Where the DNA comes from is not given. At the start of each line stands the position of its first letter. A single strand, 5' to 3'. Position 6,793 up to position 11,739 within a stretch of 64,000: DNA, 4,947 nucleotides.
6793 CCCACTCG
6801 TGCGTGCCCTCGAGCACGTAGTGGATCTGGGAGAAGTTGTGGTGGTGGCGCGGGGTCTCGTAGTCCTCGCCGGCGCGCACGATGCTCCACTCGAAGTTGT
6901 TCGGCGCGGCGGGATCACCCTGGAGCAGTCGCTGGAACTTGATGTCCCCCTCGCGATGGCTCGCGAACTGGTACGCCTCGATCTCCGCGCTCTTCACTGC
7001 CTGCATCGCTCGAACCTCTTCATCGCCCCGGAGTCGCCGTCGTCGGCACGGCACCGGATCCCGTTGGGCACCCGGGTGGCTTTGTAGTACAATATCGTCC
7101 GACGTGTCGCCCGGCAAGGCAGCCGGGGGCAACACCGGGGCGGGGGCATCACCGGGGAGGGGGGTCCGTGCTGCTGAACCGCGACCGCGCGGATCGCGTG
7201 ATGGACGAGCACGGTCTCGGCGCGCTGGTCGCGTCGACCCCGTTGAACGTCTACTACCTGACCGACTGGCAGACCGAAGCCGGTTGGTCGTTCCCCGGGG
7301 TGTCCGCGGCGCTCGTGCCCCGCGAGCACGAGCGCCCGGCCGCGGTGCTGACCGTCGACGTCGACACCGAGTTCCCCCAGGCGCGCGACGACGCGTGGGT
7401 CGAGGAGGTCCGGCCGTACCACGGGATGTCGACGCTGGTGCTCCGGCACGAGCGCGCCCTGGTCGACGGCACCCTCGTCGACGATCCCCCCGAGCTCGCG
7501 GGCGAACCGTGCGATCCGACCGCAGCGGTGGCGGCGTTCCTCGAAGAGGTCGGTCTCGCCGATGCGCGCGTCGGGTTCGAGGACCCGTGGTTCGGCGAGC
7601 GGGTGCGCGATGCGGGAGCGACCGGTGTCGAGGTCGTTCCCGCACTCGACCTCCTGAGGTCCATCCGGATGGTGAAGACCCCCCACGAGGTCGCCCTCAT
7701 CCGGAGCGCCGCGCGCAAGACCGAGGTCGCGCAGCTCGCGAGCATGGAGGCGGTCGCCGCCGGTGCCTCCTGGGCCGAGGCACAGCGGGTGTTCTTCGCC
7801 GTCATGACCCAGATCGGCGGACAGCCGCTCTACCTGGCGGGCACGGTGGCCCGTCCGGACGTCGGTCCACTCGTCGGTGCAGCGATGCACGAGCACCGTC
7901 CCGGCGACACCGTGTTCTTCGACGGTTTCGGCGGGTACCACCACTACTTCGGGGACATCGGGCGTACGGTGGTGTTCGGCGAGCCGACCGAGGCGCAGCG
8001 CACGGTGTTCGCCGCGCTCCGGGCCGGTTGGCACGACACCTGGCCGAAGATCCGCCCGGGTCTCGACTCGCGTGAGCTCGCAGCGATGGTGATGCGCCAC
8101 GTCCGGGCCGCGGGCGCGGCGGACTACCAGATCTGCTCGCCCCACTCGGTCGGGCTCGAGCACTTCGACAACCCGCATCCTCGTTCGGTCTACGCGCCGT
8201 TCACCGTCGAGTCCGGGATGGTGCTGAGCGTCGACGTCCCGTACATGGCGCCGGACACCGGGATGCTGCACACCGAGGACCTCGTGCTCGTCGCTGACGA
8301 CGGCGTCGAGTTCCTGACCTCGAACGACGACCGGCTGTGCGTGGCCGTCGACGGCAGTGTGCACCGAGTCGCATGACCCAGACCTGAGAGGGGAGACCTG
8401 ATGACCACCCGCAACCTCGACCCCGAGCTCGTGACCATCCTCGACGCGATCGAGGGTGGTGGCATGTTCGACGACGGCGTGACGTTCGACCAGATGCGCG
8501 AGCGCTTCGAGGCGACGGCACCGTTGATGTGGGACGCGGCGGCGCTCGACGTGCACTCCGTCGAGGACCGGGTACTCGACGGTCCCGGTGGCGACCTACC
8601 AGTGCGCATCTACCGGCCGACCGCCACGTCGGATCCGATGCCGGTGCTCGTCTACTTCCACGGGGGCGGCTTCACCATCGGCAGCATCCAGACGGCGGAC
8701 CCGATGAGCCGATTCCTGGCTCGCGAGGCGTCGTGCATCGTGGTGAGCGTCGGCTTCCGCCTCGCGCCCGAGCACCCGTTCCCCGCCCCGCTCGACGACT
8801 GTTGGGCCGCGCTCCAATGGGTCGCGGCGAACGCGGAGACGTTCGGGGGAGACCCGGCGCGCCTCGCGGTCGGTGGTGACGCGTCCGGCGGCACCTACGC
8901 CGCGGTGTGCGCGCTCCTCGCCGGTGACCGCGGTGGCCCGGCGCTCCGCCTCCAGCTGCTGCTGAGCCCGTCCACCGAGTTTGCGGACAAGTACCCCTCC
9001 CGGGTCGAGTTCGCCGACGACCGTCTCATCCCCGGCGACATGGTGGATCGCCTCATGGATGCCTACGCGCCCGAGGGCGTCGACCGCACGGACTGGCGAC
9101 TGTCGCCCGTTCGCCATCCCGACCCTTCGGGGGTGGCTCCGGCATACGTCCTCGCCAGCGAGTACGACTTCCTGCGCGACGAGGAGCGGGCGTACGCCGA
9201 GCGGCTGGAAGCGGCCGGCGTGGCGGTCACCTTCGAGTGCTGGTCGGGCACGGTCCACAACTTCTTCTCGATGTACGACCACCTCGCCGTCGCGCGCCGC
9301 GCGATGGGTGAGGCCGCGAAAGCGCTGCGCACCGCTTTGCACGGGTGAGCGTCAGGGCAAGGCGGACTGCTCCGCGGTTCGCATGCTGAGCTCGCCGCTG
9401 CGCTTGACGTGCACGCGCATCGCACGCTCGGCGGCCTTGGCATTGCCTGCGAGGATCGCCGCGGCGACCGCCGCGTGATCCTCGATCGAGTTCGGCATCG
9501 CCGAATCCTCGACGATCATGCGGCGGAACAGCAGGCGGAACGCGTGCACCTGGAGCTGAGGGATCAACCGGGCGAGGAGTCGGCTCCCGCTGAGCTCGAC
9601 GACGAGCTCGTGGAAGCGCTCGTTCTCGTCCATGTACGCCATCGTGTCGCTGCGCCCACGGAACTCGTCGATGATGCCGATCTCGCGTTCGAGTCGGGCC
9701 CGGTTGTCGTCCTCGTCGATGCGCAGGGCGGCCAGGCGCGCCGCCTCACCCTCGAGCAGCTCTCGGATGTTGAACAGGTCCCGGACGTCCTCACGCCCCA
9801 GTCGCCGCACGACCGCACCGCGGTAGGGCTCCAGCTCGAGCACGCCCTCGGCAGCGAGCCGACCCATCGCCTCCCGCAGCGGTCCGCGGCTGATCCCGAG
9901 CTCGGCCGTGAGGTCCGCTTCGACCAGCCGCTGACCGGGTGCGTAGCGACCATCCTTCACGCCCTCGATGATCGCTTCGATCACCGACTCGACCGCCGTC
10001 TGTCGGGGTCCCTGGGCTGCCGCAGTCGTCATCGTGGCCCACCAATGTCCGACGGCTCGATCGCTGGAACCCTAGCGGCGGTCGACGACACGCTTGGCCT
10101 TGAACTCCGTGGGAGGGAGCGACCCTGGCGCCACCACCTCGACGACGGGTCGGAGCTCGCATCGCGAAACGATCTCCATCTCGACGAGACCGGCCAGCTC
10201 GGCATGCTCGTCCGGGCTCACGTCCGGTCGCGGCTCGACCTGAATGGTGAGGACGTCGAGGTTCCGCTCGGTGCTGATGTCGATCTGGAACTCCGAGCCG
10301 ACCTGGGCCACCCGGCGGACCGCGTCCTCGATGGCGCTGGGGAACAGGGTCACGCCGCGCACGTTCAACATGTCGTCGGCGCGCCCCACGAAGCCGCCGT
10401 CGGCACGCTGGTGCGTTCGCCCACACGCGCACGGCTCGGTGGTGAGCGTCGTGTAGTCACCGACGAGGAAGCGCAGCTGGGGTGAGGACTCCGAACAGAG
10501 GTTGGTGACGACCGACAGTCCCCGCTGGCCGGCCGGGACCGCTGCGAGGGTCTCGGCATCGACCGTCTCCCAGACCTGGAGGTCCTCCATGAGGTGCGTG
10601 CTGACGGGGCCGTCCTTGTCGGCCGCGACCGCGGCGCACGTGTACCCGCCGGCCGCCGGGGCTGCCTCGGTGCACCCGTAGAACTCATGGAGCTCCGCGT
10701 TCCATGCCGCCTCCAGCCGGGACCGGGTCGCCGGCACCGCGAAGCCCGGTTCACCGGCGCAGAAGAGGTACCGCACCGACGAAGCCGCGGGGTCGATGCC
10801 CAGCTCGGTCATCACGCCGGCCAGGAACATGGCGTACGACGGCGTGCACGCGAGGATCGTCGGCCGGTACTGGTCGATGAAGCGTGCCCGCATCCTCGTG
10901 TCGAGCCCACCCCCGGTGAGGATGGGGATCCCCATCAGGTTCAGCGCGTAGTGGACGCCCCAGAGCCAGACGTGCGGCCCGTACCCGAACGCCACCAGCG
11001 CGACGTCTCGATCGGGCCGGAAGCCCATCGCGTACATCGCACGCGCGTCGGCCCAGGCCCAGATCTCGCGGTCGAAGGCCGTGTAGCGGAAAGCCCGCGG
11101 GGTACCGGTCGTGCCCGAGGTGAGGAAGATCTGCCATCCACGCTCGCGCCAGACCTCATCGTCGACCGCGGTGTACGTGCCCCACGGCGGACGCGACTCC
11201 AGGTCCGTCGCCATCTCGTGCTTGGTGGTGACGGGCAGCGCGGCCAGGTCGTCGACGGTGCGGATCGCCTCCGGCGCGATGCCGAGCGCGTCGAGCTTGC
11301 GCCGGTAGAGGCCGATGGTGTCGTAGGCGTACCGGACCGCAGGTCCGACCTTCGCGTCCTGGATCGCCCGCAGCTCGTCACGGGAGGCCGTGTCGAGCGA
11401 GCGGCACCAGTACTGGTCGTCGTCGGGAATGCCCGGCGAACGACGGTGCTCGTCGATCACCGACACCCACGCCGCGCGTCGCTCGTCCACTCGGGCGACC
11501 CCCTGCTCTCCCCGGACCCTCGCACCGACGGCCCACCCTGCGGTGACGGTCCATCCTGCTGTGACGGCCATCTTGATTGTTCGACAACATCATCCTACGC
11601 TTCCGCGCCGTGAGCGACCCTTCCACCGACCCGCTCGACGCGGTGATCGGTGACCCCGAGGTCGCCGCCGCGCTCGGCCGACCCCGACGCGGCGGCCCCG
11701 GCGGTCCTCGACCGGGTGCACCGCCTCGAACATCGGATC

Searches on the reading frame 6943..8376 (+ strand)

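Call 55: search_protein_families(library=pfam, proteins=[window:6943-8376:+], max_evalue=0.0001)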
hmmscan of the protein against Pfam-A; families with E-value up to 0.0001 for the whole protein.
window:6943-8376:+ (477 aa): 2 families
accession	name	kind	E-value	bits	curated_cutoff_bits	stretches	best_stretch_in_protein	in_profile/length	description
PF00557.29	Peptidase_M24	-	3.4e-22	79.7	23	1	252-451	2-207/208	Metallopeptidase family M24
PF01321.24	Creatinase_N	-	1.4e-08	35.7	22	1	81-244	3-128/128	Creatinase/Prolidase N-terminal domain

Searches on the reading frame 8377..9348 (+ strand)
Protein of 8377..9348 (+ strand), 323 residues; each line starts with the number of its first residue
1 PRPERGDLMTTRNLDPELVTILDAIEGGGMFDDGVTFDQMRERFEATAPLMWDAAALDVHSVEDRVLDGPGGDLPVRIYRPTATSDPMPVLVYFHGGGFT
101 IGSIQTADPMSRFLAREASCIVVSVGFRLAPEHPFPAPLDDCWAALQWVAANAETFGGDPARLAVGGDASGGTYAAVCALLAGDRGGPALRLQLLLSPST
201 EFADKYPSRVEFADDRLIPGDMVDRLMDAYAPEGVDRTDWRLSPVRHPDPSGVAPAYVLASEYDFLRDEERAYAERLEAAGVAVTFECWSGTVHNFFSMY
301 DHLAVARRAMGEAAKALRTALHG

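Call 29: search_protein_families(library=pfam, proteins=[window:8377-9348:+], max_evalue=0.0001)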
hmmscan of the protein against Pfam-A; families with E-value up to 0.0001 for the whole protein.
window:8377-9348:+ (323 aa): 3 families
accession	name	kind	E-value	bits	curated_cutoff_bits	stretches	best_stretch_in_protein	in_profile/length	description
PF07859.19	Abhydrolase_3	-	1.5e-67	227.8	25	1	91-297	1-209/210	alpha/beta hydrolase fold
PF20434.5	BD-FAE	-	3.5e-20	72.9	26.8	1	78-184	3-112/215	BD-FAE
PF00135.34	COesterase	-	6.8e-18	65.3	27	1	76-180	88-202/515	Carboxylesterase family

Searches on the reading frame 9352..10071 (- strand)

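Call 29: search_protein_families(library=pfam, proteins=[window:9352-10071:-], max_evalue=0.0001)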
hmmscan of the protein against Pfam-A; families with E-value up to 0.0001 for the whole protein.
window:9352-10071:- (239 aa): 2 families
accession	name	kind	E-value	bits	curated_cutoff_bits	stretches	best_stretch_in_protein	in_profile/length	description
PF07729.17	FCD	-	8.7e-23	81.5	24.3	1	98-223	1-124/125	FCD domain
PF00392.27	GntR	-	5.5e-15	55.2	27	1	28-88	3-64/64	Bacterial regulatory proteins, gntR family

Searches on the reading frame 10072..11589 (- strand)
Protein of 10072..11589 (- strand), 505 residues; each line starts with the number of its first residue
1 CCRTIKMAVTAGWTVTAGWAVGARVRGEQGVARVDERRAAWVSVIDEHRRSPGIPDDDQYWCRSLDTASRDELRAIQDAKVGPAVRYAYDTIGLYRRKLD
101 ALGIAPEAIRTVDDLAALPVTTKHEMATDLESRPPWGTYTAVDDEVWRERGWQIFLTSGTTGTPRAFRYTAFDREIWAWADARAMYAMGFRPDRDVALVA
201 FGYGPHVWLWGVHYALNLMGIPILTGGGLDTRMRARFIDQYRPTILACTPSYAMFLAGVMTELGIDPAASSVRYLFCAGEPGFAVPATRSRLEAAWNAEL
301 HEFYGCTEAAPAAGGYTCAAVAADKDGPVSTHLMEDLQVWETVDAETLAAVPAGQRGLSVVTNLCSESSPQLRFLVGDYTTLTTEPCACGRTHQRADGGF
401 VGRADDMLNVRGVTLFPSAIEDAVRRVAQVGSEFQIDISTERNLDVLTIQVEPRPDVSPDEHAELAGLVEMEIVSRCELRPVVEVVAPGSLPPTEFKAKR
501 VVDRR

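Call 29: search_protein_families(library=pfam, proteins=[window:10072-11589:-], max_evalue=0.0001)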
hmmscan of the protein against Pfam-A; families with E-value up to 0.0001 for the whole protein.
window:10072-11589:- (505 aa): 2 families
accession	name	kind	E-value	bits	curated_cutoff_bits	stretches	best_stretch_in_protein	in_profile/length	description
PF14535.12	AMP-binding_C_2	-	1.5e-20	73.7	25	1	412-505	1-96/96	AMP-binding enzyme C-terminal domain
PF00501.34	AMP-binding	-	6.1e-14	52.1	29.9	1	142-357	155-370/384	AMP-binding enzyme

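Call 88: search_protein_families(library=ncbifam, proteins=[window:10072-11589:-], max_evalue=1e-8)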
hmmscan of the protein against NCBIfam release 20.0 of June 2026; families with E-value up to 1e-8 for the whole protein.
window:10072-11589:- (505 aa): 9 families
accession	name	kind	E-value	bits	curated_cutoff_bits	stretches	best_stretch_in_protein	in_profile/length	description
NF041878.1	paak_haloarch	equivalog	3.4e-77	259.8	700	1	64-505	4-427/427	phenylacetate--CoA ligase PaaK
TIGR02155.1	PA_CoA_ligase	equivalog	1.2e-72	244.8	646.3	1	67-505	2-422/422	phenylacetate--CoA ligase PaaK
NF053551.1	FlxY_rubin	equivalog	7.2e-41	140.3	520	1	66-487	2-401/424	flexirubin biosynthesis putative acyl-CoA ligase FlxY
TIGR03335.1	F390_ftsA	equivalog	2.7e-30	105.5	458.7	1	61-424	2-349/445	coenzyme F390 synthetase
NF045666.1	DVU1553_fam_AMP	equivalog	1.7e-25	89.8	300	1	66-395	16-323/331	DVU_1553 family AMP-dependent CoA ligase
NF041217.1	BagE_FevW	exception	1.2e-19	70.6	800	1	68-501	8-402/424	bagremycin/ferroverdin synthetase BagE/FevW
TIGR01733.1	AA-adenyl-dom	subfamily_domain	2.4e-10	39.8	317.4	0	153-327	124-291/409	amino acid adenylation domain-containing protein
NF004837.0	PRK06187.1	subfamily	2.4e-10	39.3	476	0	153-313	174-327/531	long-chain-fatty-acid--CoA ligase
NF005850.0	PRK07768.1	subfamily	3.8e-09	35.3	572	0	401-494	433-529/545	long-chain-fatty-acid--CoA ligase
